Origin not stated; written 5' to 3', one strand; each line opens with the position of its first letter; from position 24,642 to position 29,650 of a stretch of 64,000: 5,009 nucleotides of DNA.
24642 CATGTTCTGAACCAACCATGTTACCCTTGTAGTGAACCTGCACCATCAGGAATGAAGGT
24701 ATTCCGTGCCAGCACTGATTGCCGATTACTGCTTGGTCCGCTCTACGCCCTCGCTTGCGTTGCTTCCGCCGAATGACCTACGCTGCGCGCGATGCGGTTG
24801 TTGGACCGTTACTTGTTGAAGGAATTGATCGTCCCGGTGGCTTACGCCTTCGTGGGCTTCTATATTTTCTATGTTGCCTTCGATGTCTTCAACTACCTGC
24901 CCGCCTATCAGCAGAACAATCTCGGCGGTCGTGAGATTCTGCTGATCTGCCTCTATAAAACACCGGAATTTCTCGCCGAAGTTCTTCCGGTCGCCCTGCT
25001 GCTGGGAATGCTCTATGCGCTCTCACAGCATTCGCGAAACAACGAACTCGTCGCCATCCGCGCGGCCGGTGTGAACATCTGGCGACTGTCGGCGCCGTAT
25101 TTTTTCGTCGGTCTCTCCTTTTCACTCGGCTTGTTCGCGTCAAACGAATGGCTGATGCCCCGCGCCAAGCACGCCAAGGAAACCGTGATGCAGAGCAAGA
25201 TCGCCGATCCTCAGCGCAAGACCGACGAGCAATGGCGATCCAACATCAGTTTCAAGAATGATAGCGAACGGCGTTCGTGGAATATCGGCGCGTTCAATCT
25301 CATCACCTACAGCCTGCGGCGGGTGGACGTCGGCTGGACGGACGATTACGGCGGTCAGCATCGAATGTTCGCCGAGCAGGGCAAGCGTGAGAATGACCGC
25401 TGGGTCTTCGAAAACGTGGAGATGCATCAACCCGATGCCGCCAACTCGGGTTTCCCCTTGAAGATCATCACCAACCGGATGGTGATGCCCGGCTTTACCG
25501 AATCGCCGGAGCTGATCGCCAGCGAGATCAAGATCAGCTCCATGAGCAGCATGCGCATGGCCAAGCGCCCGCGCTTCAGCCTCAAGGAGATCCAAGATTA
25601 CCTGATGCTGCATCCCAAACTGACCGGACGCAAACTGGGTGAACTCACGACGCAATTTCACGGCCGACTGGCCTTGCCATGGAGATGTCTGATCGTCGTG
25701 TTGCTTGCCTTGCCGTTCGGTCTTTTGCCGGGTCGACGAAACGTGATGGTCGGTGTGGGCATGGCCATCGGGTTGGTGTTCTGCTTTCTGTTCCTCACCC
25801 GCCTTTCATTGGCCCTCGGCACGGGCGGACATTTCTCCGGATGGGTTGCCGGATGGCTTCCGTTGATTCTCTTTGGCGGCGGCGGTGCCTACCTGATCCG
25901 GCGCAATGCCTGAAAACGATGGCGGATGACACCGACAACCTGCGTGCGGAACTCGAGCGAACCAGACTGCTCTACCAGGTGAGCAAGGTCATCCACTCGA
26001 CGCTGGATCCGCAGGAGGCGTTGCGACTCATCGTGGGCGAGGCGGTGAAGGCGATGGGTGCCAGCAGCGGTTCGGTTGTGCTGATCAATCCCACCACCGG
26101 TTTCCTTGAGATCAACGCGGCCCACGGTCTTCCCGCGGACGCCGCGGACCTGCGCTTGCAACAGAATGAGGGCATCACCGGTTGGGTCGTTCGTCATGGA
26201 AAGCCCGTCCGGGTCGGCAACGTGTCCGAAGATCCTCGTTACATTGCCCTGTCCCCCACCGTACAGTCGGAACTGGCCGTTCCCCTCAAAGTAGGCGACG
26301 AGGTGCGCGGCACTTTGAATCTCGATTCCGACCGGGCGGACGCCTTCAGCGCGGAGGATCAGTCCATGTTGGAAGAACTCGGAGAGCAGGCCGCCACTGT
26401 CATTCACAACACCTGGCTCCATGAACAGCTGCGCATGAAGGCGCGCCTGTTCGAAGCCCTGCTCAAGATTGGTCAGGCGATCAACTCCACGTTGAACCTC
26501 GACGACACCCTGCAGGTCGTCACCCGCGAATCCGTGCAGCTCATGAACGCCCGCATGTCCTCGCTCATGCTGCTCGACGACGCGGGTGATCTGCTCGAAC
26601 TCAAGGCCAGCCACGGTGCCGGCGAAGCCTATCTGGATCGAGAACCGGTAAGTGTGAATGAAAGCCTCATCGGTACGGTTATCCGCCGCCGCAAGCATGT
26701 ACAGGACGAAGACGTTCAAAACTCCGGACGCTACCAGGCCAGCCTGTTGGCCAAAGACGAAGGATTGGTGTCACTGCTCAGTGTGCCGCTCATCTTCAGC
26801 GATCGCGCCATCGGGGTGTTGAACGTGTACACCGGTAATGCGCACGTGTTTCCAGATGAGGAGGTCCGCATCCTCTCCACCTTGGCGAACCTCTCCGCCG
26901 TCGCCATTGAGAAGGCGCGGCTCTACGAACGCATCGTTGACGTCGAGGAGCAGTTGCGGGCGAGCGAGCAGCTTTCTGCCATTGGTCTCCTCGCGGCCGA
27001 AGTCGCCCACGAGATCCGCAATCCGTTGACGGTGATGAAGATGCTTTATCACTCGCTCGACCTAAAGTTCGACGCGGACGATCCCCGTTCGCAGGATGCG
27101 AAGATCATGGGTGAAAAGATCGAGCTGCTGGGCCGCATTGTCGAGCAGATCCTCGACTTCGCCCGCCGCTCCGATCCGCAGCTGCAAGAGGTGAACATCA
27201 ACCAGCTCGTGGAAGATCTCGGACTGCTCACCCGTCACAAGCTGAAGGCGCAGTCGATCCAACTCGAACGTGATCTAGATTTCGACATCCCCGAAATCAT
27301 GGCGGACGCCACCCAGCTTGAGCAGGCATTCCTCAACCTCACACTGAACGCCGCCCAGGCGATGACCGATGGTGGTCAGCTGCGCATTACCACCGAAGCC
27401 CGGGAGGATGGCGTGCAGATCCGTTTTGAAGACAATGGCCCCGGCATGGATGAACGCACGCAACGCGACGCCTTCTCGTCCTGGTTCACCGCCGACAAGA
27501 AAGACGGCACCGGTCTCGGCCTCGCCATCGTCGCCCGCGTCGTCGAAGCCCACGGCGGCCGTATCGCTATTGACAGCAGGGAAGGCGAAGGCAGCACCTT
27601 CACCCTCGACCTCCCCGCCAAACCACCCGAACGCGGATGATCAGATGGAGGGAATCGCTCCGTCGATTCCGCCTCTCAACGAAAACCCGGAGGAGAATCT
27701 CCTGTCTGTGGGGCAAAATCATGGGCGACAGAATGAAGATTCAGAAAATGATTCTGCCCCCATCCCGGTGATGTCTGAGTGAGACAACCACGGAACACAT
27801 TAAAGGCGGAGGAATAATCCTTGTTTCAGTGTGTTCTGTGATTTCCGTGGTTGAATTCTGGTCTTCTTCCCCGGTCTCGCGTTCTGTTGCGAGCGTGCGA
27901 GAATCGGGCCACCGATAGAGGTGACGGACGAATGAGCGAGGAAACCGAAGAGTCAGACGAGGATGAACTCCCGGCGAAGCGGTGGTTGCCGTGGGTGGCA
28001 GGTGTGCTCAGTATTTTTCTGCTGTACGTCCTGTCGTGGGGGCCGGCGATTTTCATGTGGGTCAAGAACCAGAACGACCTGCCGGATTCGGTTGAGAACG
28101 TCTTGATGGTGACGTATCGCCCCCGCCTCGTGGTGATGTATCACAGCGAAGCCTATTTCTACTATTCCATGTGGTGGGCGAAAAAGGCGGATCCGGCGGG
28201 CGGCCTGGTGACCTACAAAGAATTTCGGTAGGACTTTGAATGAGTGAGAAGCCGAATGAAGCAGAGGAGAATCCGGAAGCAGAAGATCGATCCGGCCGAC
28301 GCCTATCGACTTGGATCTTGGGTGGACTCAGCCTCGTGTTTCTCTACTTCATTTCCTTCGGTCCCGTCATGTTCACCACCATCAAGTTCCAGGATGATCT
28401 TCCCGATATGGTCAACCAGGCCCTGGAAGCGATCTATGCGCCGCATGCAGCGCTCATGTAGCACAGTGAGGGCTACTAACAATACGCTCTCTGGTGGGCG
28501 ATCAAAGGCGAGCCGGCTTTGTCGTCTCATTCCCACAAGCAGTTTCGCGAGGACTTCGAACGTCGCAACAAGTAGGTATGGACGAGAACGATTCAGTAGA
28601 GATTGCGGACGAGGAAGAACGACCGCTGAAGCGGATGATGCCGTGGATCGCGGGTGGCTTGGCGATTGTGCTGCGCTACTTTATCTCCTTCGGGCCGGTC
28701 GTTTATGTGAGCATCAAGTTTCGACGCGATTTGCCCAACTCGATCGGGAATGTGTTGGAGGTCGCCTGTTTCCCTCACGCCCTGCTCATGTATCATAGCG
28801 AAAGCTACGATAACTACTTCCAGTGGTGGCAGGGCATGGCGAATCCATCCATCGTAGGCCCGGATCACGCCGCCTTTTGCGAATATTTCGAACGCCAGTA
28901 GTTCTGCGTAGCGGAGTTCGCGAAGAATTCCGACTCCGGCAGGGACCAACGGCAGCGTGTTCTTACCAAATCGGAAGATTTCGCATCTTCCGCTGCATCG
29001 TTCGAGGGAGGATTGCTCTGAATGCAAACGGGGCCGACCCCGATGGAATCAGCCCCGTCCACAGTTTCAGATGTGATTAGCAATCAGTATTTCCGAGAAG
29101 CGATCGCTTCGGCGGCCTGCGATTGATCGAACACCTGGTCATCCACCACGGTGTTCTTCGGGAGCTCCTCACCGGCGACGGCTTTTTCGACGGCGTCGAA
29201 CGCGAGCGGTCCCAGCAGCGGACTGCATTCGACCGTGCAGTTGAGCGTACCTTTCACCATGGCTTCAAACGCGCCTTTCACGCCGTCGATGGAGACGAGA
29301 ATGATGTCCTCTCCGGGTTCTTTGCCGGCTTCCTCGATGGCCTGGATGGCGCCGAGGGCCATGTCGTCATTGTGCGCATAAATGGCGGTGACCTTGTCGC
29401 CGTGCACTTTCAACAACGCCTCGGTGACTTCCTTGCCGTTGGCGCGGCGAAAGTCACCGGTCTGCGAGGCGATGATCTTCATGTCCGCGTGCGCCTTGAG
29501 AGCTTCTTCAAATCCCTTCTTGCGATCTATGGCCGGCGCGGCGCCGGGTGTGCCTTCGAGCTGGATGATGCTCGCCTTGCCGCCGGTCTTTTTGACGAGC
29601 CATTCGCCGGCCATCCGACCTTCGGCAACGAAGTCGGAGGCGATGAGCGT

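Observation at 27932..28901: Tandem triplet of an unrecognised small single-pass membrane protein family; the middle copy stays in frame and conserved beyond two stop codons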

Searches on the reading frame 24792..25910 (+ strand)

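Call 74: search_protein_families(library=pfam, proteins=[window:24792-25910:+], max_evalue=0.001)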
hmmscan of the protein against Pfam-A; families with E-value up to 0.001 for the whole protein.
window:24792-25910:+ (373 aa): 1 family
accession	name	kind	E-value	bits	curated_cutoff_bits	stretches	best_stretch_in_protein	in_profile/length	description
PF03739.19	LptF_LptG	-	6.7e-59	200.1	27.9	1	6-371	1-353/353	Lipopolysaccharide export system permease LptF/LptG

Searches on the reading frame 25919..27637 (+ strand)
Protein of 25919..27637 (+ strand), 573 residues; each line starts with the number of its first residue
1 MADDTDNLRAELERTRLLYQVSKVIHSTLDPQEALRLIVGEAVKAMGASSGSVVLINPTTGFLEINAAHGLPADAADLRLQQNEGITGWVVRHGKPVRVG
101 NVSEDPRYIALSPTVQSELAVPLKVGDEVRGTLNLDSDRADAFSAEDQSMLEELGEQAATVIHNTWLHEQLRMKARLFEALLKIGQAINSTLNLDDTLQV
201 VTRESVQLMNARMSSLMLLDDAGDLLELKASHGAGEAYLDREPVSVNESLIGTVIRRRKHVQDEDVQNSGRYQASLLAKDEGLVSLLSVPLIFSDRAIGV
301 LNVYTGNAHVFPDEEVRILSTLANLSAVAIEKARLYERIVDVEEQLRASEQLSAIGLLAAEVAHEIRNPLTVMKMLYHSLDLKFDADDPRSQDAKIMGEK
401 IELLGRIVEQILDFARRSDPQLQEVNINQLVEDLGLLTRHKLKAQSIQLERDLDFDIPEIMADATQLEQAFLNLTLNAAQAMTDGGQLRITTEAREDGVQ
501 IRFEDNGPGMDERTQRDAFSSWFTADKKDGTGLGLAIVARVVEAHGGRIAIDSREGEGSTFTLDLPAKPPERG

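Call 74: search_protein_families(library=pfam, proteins=[window:25919-27637:+], max_evalue=0.001)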
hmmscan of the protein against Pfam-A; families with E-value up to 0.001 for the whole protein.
window:25919-27637:+ (573 aa): 7 families
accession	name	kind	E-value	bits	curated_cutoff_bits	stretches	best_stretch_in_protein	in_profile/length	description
PF13185.12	GAF_2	-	2.8e-47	160.8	28.6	2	192-331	2-136/136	GAF domain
PF01590.32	GAF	-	1.3e-35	123.3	22.4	2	30-162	1-133/133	GAF domain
PF13492.12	GAF_3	-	1.8e-26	93.5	27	2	35-164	6-129/129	GAF domain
PF02518.31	HATPase_c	-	2.7e-25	89.4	26.4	1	463-568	2-110/111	Histidine kinase-, DNA gyrase B-, and HSP90-like ATPase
PF00512.31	HisKA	-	6.1e-11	42.6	26.9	1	356-417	3-63/66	His Kinase A (phospho-acceptor) domain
PF13581.12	HATPase_c_2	-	0.00039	20.9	27.4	0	477-560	45-122/127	Histidine kinase-like ATPase domain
PF10090.15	HPTransfase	-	0.00096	19.3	22.9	0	471-554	36-120/123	Histidine phosphotransferase C-terminal domain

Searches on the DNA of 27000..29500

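Call 32: search_rna_families(source=window, start=27000, end=29500, threshold=evalue, max_evalue=1)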
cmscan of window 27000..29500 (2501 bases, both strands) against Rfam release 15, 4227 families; matches with E-value up to 1: 1.
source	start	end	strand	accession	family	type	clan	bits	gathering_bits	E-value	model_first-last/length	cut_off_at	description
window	28581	28856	+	RF00226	IRES_n-myc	Cis-reg; IRES;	-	15.7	40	0.021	1-322/322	no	n-myc internal ribosome entry site (IRES)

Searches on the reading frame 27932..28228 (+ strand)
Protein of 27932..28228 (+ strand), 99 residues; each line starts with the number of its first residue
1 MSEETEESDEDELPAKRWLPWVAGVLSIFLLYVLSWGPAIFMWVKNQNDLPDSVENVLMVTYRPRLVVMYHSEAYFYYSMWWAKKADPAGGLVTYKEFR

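Call 6: search_protein_families(library=pfam, proteins=[window:27932-28228:+], max_evalue=10)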
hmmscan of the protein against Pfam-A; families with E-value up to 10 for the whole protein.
seq(99 aa): 0 families

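Call 7: search_protein_families(library=ncbifam, proteins=[window:27932-28228:+], max_evalue=10)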
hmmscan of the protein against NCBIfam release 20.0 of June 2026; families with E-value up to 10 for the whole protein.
seq(99 aa): 0 families

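Call 13: find_homologous_proteins(query=window:27932-28228:+, max_evalue=0.01)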
Query seq(99 aa) (99 aa): 2 proteins with E <= 0.01 among 5 candidates.
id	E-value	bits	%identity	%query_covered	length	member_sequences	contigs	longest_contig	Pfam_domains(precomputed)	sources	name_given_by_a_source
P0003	6.7e-60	218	98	100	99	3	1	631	-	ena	-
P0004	2.6e-40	155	66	100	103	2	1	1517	-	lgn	-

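Call 70: find_encoding_contigs(protein=P0004, flank=5000)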
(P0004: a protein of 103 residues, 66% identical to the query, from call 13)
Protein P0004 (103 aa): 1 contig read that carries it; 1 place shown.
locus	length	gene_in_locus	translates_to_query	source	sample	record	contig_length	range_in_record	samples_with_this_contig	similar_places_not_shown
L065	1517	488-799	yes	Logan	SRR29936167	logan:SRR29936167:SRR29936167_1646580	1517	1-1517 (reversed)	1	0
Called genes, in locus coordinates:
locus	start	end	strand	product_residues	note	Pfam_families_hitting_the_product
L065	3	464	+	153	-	?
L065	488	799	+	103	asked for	-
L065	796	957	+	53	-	-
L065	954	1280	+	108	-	-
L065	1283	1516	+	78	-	?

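Call 74: search_protein_families(library=pfam, proteins=[L065:3-461:+], max_evalue=0.001)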
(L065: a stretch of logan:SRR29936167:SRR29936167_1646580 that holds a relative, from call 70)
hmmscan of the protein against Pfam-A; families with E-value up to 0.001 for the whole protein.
L065:3-461:+ (153 aa): 1 family
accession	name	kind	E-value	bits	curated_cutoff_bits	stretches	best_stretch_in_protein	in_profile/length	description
PF07589.16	PEP-CTERM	-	0.00034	21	20.7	0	129-149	3-24/24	PEP-CTERM motif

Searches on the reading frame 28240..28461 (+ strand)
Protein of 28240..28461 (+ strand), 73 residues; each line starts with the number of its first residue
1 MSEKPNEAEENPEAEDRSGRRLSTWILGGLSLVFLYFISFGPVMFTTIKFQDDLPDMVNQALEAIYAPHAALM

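Call 59: find_encoding_contigs(protein=window:28240-28461:+, flank=3000, max_places=10)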
Protein window:28240-28461:+ (73 aa): 6 contigs read that carry it; 6 places shown.
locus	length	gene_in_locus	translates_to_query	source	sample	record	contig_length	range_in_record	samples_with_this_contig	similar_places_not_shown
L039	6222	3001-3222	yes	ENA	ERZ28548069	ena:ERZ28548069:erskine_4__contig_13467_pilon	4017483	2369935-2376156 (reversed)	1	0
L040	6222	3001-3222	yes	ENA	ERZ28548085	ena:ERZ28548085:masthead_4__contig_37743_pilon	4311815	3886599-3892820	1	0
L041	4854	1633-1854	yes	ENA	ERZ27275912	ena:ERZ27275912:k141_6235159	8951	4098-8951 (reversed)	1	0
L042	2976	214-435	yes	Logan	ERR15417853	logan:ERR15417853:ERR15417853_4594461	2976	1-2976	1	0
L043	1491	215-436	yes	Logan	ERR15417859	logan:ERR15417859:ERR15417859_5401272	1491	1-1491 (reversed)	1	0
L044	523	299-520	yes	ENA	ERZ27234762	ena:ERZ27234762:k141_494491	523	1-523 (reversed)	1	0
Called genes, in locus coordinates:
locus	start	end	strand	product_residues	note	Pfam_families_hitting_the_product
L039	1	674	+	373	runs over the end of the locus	PF03739:LptF_LptG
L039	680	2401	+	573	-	PF01590:GAF, PF13185:GAF_2, PF13492:GAF_3, PF01590:GAF, PF13185:GAF_2, PF13492:GAF_3, PF00512:HisKA, PF02518:HATPase_c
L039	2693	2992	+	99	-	-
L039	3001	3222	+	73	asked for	-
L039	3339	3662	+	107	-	-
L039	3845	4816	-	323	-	PF00532:Peripla_BP_1, PF13407:Peripla_BP_4, PF13377:Peripla_BP_3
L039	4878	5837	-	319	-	PF02653:BPD_transp_2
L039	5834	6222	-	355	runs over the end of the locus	PF02653:BPD_transp_2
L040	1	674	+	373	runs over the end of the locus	PF03739:LptF_LptG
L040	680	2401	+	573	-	PF01590:GAF, PF13185:GAF_2, PF13492:GAF_3, PF01590:GAF, PF13185:GAF_2, PF13492:GAF_3, PF00512:HisKA, PF02518:HATPase_c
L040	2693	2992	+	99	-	-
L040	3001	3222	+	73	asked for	-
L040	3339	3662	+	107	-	-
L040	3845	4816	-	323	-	PF00532:Peripla_BP_1, PF13407:Peripla_BP_4, PF13377:Peripla_BP_3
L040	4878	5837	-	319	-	PF02653:BPD_transp_2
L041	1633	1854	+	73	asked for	-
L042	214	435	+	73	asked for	-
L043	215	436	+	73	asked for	-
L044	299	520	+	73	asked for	-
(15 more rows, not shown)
